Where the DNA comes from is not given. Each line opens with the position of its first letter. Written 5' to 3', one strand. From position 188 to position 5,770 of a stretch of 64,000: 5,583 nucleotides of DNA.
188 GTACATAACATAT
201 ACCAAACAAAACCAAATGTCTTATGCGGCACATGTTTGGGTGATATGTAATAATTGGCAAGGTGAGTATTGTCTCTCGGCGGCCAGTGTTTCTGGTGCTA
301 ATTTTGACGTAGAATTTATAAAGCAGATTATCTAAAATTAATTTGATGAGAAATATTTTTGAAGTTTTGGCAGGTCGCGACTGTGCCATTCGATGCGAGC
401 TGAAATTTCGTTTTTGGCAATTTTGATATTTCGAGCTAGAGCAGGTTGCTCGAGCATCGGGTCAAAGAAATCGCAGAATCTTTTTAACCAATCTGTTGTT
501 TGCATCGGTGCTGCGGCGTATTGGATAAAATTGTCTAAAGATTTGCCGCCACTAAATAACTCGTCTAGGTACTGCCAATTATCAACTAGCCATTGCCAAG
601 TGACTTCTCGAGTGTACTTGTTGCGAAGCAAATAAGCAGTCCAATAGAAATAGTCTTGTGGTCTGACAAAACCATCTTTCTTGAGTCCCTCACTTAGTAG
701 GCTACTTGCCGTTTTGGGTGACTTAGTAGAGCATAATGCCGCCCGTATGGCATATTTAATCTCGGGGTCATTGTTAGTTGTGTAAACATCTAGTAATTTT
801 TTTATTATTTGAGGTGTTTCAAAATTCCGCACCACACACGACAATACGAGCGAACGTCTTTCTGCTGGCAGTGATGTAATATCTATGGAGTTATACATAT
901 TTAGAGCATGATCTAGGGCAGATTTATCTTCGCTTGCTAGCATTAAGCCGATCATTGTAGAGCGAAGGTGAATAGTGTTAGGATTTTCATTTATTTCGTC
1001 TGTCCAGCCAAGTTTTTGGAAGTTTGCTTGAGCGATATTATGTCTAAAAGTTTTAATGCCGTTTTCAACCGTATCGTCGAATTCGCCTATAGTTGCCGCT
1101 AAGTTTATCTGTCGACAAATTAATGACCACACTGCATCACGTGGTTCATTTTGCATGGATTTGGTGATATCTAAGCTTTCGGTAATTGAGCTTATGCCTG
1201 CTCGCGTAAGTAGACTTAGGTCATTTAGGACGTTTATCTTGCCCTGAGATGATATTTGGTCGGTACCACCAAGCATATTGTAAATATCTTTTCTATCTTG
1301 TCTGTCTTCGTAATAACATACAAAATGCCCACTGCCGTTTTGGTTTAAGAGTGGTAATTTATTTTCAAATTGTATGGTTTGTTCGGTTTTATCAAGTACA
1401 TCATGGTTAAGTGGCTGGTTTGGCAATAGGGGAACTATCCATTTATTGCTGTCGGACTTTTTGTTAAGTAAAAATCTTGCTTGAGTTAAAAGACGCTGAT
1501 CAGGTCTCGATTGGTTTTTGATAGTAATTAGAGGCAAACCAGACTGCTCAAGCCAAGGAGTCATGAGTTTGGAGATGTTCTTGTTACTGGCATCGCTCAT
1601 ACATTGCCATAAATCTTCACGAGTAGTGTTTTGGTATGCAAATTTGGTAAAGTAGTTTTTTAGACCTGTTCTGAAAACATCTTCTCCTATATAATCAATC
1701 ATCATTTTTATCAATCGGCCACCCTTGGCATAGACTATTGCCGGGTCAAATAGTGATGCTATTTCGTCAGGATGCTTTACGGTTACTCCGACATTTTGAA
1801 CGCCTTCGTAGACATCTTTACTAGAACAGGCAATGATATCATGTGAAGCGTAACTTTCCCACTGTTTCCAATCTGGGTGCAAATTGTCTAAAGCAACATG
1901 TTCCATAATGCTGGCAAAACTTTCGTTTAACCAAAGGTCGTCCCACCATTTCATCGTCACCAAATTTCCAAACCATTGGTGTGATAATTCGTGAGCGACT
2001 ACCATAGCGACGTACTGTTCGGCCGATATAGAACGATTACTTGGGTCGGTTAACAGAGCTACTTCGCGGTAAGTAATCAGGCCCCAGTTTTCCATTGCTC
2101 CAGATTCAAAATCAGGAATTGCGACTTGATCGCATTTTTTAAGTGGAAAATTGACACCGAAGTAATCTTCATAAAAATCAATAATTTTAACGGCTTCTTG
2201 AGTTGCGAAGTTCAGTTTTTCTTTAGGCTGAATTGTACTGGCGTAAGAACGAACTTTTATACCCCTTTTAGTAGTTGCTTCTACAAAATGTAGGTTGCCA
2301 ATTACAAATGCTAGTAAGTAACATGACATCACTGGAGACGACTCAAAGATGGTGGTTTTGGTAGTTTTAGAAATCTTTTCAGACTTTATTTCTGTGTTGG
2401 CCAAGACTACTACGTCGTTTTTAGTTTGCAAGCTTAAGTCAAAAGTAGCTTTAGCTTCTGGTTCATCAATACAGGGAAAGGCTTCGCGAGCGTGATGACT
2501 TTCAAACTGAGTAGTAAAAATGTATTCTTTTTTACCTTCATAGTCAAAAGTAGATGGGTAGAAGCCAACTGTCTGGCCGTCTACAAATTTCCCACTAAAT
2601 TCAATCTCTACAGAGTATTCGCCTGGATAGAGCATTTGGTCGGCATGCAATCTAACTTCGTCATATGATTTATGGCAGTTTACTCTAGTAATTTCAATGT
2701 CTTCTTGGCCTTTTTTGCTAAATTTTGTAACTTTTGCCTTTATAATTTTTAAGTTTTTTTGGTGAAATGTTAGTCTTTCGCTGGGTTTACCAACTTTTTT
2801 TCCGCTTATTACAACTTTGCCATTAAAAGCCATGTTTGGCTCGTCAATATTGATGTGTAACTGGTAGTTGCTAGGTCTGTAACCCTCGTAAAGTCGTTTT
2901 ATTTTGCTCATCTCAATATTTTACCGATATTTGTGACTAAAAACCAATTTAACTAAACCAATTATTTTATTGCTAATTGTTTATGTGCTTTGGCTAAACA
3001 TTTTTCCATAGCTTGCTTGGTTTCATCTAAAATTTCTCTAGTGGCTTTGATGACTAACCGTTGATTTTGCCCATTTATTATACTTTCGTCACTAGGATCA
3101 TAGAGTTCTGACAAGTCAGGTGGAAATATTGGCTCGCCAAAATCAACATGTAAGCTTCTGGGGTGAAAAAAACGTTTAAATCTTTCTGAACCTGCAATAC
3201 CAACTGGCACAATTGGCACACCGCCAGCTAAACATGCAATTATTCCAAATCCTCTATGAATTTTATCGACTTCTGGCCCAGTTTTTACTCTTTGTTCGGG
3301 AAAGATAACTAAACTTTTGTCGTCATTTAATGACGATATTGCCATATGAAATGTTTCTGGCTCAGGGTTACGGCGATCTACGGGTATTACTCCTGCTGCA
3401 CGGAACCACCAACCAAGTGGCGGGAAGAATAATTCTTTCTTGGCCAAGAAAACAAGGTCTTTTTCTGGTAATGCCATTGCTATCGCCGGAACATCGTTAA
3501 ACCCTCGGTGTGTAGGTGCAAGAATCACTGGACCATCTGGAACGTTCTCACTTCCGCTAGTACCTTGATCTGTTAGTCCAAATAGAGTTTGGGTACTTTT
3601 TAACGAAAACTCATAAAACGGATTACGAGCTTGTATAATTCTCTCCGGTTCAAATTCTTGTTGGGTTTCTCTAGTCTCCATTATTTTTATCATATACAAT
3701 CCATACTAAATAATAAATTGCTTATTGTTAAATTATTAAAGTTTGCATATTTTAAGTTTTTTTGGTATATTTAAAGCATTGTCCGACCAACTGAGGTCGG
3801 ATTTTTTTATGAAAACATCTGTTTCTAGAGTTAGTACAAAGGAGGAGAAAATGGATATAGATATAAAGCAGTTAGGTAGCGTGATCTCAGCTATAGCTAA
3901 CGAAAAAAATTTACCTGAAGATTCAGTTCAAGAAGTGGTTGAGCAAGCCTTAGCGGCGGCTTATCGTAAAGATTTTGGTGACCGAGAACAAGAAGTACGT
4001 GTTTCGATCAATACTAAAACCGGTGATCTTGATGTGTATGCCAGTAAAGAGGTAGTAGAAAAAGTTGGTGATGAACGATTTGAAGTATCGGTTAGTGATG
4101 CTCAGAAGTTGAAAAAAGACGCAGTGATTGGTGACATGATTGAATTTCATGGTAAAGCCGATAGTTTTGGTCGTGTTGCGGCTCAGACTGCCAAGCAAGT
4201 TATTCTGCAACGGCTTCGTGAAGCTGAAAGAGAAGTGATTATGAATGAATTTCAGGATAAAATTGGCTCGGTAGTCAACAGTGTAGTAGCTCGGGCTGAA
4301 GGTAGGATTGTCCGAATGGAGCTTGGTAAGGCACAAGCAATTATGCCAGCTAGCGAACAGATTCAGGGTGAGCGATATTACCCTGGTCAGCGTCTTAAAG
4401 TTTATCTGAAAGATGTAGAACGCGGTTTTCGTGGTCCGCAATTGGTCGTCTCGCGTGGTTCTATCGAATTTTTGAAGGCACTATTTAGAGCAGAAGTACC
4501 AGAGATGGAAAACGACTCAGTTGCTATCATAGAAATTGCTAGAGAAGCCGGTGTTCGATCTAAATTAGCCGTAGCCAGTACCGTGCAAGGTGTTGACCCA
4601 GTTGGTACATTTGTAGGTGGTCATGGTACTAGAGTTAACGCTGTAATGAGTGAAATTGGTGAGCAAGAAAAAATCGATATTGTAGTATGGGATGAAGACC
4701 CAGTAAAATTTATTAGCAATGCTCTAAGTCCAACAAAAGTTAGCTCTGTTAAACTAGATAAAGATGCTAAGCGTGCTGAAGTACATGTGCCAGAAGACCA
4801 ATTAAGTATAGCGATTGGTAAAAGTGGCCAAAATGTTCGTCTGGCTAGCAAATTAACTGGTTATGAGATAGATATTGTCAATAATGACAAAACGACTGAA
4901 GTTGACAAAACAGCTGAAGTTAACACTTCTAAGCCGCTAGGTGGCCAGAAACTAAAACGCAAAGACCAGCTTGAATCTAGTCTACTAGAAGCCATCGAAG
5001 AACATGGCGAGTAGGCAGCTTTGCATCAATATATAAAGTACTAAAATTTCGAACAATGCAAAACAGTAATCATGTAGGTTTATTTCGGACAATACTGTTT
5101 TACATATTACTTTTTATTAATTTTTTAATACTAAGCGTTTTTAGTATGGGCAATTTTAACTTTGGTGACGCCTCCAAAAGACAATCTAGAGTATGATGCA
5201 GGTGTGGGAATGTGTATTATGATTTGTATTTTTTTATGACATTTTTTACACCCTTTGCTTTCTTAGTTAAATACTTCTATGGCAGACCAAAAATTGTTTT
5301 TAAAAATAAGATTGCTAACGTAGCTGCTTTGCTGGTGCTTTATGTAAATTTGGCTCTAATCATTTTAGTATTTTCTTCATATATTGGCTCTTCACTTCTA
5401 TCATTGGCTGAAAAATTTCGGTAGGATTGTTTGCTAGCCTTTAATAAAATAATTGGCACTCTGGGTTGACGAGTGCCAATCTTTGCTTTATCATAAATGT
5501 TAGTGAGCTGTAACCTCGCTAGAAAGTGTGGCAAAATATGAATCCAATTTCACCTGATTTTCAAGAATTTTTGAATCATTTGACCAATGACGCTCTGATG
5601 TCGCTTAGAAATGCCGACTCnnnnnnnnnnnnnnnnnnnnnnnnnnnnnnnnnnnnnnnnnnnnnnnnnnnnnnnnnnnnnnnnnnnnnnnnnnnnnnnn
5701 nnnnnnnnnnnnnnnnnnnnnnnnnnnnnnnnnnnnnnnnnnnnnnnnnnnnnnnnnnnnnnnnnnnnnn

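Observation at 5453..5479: CIRCE (HrcA-operator-like) inverted repeats directly upstream of clpC and clpP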

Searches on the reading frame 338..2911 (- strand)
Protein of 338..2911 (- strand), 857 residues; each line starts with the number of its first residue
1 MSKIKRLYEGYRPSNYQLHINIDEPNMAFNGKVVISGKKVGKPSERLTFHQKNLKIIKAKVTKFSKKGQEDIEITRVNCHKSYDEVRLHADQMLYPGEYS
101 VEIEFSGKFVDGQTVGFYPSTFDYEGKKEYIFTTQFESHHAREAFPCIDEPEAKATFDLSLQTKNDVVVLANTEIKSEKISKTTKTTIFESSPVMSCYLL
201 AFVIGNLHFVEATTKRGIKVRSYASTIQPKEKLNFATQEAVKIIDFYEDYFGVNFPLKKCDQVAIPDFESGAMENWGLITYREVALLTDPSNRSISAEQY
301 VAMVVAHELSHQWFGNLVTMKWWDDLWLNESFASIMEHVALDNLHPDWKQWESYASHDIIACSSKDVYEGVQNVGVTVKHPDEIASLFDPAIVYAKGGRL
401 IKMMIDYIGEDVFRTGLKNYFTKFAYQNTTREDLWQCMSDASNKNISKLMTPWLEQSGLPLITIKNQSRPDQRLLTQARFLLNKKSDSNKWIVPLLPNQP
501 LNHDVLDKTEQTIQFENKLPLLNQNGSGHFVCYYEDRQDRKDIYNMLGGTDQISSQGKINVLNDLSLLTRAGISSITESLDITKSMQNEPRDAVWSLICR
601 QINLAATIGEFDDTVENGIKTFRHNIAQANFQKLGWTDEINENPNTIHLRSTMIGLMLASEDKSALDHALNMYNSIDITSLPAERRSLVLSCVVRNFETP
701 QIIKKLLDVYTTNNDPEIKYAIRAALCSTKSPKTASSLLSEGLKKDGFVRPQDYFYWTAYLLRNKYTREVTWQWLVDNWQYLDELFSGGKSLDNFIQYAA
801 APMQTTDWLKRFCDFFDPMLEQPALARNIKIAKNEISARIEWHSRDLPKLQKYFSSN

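Call 7: search_protein_families(library=ncbifam, proteins=[window:338-2911:-])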
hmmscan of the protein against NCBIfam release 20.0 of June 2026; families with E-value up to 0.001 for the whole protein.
window:338-2911:- (857 aa): 3 families
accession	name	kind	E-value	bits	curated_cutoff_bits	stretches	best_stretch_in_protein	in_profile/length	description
TIGR02412.1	pepN_strep_liv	equivalog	1.9e-78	264.7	591.2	1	54-472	53-457/832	aminopeptidase N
TIGR02414.1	pepN_proteo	equivalog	5.4e-42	144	718.2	1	129-468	107-448/868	aminopeptidase N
TIGR02411.1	leuko_A4_hydro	equivalog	5.5e-35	121.2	761.7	1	8-460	8-445/600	leukotriene-A(4) hydrolase/aminopeptidase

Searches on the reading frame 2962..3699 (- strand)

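Call 7: search_protein_families(library=ncbifam, proteins=[window:2962-3699:-])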
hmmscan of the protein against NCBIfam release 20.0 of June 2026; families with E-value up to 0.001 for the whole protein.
window:2962-3699:- (245 aa): 4 families
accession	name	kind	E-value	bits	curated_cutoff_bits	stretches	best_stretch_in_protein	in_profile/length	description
TIGR00530.1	AGP_acyltrn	subfamily_domain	3.4e-16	59.2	102.95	1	48-168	7-129/130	1-acylglycerol-3-phosphate O-acyltransferase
NF006386.0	PRK08633.1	equivalog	6.6e-10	37.4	1221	1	48-170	432-553/1147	acyl-[ACP]--phospholipid O-acyltransferase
NF005291.0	PRK06814.1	equivalog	3.7e-08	31.8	1349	1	55-173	453-568/1140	acyl-[ACP]--phospholipid O-acyltransferase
NF005959.0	PRK08043.1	equivalog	2.1e-06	26.3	886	1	37-173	11-142/719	bifunctional acyl-ACP--phospholipid O-acyltransferase/long-chain-fatty-acid--ACP ligase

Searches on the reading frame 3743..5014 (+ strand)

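Call 7: search_protein_families(library=ncbifam, proteins=[window:3743-5014:+])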
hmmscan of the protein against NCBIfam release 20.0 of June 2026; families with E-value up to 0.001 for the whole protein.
window:3743-5014:+ (423 aa): 5 families
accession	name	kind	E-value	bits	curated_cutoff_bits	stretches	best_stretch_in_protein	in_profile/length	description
TIGR01953.1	NusA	equivalog_domain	1.6e-113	379.1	253.4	1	46-382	4-339/340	transcription termination factor NusA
NF006645.0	PRK09202.4-5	equivalog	4.9e-60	203.7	532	1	32-386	7-375/540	transcription termination/antitermination protein NusA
NF006642.0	PRK09202.4-1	equivalog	1.6e-34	119.4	687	1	104-383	91-377/614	transcription termination/antitermination protein NusA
TIGR01952.1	nusA_arch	equivalog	2.1e-12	47.6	74.35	1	287-379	44-136/141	NusA-like transcription termination signal-binding factor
NF006261.0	PRK08406.1-5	equivalog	5.2e-07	29.4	231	0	287-342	43-96/173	transcription elongation factor NusA-like protein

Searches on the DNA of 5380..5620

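Call 83: search_rna_families(source=window, start=5380, end=5620, threshold=evalue, max_evalue=1)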
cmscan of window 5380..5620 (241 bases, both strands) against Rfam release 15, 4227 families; matches with E-value up to 1: 3.
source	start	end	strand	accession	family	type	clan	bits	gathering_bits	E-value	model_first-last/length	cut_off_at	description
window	5527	5605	+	RF00296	snoR16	Gene; snRNA; snoRNA; CD-box;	-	19.4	45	0.9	1-86/86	no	Small nucleolar RNA R16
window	5443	5498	-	RF04319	BTncRNA_FopS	Gene; sRNA;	-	19.3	56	0.79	20-71/71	no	Bacteroidetes FopS (family of paralogous sRNAs)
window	5486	5583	-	RF02510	PYLIS_3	Cis-reg;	-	16.8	38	0.19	1-100/100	no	Pyrrolysine insertion sequence mttB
